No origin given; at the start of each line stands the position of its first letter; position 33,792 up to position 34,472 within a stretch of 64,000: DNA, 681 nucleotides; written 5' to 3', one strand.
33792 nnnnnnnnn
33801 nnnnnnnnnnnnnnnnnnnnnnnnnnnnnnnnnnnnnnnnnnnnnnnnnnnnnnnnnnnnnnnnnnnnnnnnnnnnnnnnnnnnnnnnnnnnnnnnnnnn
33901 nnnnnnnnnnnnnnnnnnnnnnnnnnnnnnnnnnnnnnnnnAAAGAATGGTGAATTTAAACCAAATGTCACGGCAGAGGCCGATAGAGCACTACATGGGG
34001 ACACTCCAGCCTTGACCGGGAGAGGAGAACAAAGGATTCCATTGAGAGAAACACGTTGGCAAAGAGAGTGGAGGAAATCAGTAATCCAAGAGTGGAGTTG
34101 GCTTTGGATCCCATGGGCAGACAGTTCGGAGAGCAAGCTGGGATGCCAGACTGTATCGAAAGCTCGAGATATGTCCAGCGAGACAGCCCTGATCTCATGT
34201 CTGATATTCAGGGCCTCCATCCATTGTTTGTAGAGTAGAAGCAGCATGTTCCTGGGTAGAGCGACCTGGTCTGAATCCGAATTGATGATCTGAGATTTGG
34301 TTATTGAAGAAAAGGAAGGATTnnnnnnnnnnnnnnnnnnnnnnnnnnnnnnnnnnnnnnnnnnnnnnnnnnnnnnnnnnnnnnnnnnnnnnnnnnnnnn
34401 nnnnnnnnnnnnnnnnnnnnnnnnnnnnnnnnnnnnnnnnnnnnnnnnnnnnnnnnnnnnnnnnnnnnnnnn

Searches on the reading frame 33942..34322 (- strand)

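Call 47: search_protein_families(library=pfam, max_evalue=0.001, proteins=[window:33942-34322:-])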
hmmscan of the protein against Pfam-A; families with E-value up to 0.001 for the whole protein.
window:33942-34322:- (127 aa): 1 family
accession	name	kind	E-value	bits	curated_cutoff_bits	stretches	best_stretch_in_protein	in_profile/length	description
PF00078.32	RVT_1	-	2.1e-07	31.3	29.6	1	37-108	61-120/205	Reverse transcriptase (RNA-dependent DNA polymerase)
